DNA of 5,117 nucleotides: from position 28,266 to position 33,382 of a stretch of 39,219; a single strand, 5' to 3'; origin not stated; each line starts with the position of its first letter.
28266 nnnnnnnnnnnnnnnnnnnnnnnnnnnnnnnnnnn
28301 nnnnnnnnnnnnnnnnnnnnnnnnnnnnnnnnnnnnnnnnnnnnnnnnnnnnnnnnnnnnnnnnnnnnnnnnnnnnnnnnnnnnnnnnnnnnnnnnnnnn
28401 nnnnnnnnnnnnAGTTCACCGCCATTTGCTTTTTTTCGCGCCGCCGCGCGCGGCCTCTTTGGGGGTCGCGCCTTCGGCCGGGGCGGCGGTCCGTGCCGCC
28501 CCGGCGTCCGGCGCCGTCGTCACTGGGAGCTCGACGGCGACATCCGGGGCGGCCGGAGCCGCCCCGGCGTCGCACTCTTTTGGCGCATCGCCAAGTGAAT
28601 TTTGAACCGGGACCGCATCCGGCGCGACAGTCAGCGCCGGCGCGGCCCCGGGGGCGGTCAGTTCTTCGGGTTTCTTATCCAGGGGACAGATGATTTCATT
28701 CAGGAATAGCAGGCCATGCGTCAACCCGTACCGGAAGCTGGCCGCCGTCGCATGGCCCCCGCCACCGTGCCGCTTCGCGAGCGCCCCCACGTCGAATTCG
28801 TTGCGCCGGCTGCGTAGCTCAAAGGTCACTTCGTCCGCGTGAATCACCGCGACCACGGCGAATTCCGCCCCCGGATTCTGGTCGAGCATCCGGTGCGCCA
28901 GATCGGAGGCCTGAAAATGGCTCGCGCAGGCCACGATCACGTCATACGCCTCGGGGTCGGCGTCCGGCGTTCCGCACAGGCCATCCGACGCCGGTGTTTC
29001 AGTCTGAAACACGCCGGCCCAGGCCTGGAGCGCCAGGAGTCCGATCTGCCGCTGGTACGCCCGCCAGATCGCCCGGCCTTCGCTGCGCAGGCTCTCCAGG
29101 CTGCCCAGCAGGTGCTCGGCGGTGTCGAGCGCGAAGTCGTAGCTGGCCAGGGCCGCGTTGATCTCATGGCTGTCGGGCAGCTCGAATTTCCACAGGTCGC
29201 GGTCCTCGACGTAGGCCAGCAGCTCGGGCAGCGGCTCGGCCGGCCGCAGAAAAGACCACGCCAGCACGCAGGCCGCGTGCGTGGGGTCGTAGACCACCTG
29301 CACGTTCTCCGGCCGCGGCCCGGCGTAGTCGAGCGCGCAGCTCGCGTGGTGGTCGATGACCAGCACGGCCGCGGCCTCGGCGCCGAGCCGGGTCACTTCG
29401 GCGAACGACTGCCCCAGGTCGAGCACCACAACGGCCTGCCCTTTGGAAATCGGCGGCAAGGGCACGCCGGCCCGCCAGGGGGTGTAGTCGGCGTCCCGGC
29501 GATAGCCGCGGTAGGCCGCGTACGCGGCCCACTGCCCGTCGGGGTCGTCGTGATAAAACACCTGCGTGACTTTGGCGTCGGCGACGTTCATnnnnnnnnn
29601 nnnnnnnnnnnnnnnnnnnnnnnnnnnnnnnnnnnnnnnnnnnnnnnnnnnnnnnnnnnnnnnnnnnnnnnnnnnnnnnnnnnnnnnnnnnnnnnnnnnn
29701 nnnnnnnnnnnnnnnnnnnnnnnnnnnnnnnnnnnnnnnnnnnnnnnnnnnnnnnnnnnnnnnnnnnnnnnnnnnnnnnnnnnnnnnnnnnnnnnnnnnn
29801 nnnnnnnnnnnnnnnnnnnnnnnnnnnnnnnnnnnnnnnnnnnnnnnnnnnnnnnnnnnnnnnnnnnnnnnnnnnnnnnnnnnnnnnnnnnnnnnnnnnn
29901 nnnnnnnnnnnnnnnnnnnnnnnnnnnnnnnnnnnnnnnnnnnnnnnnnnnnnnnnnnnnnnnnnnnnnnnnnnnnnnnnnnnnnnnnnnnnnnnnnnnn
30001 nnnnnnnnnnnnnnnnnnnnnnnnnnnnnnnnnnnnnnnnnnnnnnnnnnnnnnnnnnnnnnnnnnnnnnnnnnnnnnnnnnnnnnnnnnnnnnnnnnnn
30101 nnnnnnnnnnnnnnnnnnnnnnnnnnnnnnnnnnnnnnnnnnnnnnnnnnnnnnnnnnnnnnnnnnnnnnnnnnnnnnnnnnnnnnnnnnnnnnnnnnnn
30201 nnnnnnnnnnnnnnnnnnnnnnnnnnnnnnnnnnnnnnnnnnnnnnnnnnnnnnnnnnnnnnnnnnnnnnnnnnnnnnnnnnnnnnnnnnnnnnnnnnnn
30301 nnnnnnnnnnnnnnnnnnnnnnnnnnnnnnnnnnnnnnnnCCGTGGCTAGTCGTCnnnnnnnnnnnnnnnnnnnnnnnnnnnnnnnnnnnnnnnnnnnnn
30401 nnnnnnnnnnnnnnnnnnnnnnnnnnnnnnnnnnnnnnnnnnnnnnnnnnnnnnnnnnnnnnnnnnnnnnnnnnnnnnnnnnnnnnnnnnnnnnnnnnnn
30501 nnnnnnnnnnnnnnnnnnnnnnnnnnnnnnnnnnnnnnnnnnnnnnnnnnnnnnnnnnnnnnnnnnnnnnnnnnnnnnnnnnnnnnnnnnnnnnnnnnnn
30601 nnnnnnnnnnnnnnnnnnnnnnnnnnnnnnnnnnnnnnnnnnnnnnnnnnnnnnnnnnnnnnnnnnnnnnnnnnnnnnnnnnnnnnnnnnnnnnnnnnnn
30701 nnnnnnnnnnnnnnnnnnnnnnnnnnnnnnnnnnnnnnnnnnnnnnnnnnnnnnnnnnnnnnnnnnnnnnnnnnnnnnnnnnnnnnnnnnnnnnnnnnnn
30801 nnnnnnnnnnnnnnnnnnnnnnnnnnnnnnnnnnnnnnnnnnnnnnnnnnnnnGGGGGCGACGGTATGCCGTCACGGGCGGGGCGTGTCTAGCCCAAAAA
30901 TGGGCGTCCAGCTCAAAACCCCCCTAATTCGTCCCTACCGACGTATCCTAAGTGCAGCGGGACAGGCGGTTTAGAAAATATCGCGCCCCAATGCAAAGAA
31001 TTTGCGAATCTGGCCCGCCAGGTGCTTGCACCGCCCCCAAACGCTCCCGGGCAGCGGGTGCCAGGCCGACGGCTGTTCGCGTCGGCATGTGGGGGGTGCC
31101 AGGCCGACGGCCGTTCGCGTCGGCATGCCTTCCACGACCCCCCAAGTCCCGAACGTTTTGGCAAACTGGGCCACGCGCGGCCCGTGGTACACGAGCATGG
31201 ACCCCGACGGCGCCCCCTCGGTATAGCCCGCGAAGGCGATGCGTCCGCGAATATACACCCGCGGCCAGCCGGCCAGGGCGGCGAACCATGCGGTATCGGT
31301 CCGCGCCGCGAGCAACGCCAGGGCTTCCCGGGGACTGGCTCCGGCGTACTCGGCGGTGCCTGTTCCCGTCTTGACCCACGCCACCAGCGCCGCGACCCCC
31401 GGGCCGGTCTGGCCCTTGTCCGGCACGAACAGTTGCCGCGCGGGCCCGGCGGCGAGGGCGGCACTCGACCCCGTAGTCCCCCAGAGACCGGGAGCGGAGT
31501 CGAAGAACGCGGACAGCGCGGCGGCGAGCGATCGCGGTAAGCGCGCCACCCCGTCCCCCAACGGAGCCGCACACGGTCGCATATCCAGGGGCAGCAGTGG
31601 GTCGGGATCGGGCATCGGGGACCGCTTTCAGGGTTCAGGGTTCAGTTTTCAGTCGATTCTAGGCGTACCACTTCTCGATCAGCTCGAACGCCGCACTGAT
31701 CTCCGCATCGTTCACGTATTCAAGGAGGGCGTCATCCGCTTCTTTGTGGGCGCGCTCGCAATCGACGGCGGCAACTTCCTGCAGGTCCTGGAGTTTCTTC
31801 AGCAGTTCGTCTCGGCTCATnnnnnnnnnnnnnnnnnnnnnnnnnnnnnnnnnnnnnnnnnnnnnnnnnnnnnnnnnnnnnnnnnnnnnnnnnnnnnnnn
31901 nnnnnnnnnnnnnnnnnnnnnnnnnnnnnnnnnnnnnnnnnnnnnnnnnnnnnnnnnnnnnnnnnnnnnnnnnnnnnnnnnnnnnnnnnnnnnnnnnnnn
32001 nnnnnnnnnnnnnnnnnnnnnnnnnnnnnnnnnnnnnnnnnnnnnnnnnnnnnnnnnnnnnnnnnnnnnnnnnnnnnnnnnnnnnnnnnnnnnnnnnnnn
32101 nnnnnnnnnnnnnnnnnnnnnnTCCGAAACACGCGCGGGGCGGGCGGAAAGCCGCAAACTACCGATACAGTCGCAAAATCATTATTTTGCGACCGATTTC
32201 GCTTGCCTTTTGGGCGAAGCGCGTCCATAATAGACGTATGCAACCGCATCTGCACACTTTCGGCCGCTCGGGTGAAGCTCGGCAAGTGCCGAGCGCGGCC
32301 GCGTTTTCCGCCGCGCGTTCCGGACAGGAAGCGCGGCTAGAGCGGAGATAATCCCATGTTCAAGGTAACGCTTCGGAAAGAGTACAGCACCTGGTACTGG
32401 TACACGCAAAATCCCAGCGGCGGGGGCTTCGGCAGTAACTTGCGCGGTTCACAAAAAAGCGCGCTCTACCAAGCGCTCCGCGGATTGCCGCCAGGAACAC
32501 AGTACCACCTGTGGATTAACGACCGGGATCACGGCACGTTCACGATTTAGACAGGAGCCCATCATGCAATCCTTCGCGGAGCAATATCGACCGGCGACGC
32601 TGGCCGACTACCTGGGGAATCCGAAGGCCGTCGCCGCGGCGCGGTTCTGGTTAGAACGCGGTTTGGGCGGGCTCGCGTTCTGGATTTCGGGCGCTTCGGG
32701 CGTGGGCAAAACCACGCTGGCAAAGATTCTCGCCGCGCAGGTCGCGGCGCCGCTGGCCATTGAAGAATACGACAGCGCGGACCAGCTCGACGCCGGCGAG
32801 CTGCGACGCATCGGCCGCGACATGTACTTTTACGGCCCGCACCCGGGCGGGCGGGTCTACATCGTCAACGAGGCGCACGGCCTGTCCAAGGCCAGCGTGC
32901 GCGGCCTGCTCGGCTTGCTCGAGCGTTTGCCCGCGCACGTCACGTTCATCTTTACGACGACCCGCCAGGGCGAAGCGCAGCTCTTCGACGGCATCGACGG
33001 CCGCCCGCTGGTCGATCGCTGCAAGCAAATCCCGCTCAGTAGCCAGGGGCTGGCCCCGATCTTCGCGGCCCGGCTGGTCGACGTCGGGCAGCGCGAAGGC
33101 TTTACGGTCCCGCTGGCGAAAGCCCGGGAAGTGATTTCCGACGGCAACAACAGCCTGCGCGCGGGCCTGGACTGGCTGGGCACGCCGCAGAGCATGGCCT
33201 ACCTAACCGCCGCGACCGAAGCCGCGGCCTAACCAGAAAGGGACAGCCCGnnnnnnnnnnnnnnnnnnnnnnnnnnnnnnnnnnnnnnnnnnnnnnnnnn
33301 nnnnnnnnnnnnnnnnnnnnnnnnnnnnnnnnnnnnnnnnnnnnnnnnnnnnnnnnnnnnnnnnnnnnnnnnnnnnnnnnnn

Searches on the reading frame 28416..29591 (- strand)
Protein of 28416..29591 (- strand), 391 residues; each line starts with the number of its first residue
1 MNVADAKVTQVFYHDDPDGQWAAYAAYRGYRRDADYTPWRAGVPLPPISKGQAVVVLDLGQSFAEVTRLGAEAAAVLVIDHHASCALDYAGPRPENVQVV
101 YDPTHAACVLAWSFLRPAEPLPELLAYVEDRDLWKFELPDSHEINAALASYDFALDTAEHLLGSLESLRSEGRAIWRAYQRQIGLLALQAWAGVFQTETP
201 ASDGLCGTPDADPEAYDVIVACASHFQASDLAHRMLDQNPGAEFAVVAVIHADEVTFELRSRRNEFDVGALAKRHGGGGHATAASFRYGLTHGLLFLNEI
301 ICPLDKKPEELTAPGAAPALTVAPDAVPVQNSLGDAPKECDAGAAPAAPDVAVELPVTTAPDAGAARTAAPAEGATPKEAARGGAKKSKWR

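Call 9: search_protein_families(library=pfam, proteins=[window:28416-29591:-], max_evalue=0.01)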
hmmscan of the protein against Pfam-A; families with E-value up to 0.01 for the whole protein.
window:28416-29591:- (391 aa): 2 families
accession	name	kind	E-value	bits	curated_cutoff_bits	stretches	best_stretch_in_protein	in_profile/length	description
PF02272.25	DHHA1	-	2.6e-05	25.1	25.9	1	234-286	23-81/102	DHHA1 domain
PF01368.27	DHH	-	0.00012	22.8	28.1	1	11-116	4-103/125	DHH family, N-terminal domain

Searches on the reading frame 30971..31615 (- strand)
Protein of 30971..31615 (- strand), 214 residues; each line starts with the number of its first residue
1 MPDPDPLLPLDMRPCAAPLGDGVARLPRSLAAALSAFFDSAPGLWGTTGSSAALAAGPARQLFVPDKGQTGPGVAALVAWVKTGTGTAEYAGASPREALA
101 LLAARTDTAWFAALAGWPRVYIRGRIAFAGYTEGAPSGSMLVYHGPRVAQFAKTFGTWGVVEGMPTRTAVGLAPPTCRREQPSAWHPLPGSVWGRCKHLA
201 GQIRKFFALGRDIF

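Call 10: search_protein_families(library=pfam, proteins=[window:30971-31615:-], max_evalue=0.01)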
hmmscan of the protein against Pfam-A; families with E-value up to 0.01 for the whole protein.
window:30971-31615:- (214 aa): 0 families

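Call 35: search_protein_families(library=phrogs, proteins=[window:30971-31615:-], max_evalue=0.001)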
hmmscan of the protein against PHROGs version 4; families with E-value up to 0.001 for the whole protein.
window:30971-31615:- (214 aa): 1 family
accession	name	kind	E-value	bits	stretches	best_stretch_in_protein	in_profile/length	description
phrog_111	-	other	9.4e-06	26.5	1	96-152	143-209/345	DNA methyltransferase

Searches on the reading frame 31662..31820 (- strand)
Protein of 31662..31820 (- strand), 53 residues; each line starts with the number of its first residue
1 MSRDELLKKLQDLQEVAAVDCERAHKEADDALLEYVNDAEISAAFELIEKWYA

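Call 35: search_protein_families(library=phrogs, proteins=[window:31662-31820:-], max_evalue=0.001)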
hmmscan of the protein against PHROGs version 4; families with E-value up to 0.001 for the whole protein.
window:31662-31820:- (53 aa): 1 family
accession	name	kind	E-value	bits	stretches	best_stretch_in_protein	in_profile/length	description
phrog_31687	-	unknown function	9.9e-09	36.2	1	2-45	3-44/53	-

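Call 61: search_protein_families(library=pfam, proteins=[window:31662-31820:-], max_evalue=0.05)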
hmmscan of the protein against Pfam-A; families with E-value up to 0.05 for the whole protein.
window:31662-31820:- (53 aa): 0 families

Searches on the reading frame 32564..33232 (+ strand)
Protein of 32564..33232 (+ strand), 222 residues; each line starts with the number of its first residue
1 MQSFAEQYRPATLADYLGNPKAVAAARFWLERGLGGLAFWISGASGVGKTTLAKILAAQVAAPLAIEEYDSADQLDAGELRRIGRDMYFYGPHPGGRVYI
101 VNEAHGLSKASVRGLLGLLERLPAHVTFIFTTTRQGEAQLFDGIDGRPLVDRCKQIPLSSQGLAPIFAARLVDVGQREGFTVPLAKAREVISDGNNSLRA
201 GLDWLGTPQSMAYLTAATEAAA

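Call 9: search_protein_families(library=pfam, proteins=[window:32564-33232:+], max_evalue=0.01)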
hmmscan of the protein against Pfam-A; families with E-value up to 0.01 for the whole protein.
window:32564-33232:+ (222 aa): 12 families
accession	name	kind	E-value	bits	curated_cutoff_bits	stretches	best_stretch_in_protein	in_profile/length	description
PF00004.35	AAA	-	0.00017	22.4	21.2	1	41-135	3-111/131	ATPase family associated with various cellular activities (AAA)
PF13177.12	DNA_pol3_delta2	-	0.00033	21.1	27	0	78-136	84-142/161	DNA polymerase III, delta subunit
PF20720.3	nSTAND3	-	0.00086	19.5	27.2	1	41-62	22-43/155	Novel STAND NTPase 3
PF00910.28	RNA_helicase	-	0.0012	19.7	21.5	1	40-67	2-29/105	RNA helicase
PF13521.12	AAA_28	-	0.0021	18.8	27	1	40-69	3-31/164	AAA domain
PF13401.12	AAA_22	-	0.0024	18.6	27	0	41-60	10-29/130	AAA domain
PF14532.12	Sigma54_activ_2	-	0.0066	17.1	25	0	40-138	25-113/138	Sigma-54 interaction domain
PF05496.18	RuvB_N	-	0.0075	16.5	27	0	9-64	2-61/159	Holliday junction DNA helicase RuvB P-loop domain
PF24883.2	NPHP3_N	-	0.0089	16.7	24.8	0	29-60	15-46/164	Nephrocystin 3, N-terminal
PF05729.18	NACHT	-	0.0094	16.2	26.7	0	40-62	4-26/167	NACHT domain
PF13191.12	AAA_16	-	0.0097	16.9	32.6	0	37-63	25-51/167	AAA ATPase domain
PF13479.12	AAA_24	-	0.01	16.2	27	0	38-80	4-42/195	AAA domain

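Call 35: search_protein_families(library=phrogs, proteins=[window:32564-33232:+], max_evalue=0.001)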
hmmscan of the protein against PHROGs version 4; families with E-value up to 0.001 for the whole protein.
window:32564-33232:+ (222 aa): 3 families
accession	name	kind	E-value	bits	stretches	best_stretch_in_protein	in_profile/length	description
phrog_5846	-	DNA, RNA and nucleotide metabolism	3.4e-28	100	1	1-181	3-172/380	clamp loader of DNA polymerase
phrog_168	-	DNA, RNA and nucleotide metabolism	1.7e-15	58.5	1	4-206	11-208/314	clamp loader of DNA polymerase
phrog_11838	-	DNA, RNA and nucleotide metabolism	1.2e-07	32.2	1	1-110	4-113/420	clamp loader of DNA polymerase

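Call 99: search_protein_families(library=ncbifam, proteins=[window:32564-33232:+], max_evalue=0.001)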
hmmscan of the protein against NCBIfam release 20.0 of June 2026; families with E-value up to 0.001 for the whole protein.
window:32564-33232:+ (222 aa): 47 families (the best 25 are shown)
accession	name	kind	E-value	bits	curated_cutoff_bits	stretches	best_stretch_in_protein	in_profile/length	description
TIGR02397.1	dnaX_nterm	equivalog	5.9e-20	71.8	250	2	66-199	88-213/355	DNA polymerase III subunit gamma/tau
NF006585.0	PRK09111.1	equivalog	3.7e-16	58.9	604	2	68-133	121-186/616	DNA polymerase III subunit gamma/tau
NF011516.0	PRK14955.1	equivalog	2.8e-15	56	560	1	62-158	94-188/397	DNA polymerase III subunits gamma and tau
NF004549.0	PRK05896.1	equivalog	5.7e-15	55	578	1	66-134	90-158/642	DNA polymerase III subunits gamma and tau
NF011512.0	PRK14950.1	equivalog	8e-15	55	593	2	67-205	92-222/585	DNA polymerase III subunits gamma and tau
NF011515.0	PRK14954.1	equivalog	2.7e-14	52.7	1117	1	62-134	94-166/620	DNA polymerase III subunits gamma and tau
NF005846.3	PRK07764.1-6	equivalog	5.9e-14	52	625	2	85-134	106-156/628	DNA polymerase III subunit gamma and tau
NF006429.0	PRK08691.1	equivalog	6.9e-14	51.4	969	2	2-61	4-63/709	DNA polymerase III subunits gamma and tau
NF011522.0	PRK14961.1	equivalog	7.3e-14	51.4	562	2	66-135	90-159/363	DNA polymerase III subunits gamma and tau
NF005171.0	PRK06645.1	equivalog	8.5e-14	50.9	614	2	66-134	101-169/509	DNA polymerase III subunits gamma and tau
NF011526.0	PRK14965.1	equivalog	1.6e-13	50.3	670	2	69-199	93-215/578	DNA polymerase III subunits gamma and tau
NF004962.0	PRK06305.1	equivalog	1.7e-13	50.5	559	2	66-136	92-162/465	DNA polymerase III subunits gamma and tau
NF011524.0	PRK14963.1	equivalog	4.5e-13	49.1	601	1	95-133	116-154/647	DNA polymerase III subunits gamma and tau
NF004046.1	PRK05563.1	equivalog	8.4e-13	48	400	1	66-133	89-156/567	DNA polymerase III subunit gamma/tau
NF011513.0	PRK14952.1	equivalog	1.4e-12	47.4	737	2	82-134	104-157/596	DNA polymerase III subunits gamma/tau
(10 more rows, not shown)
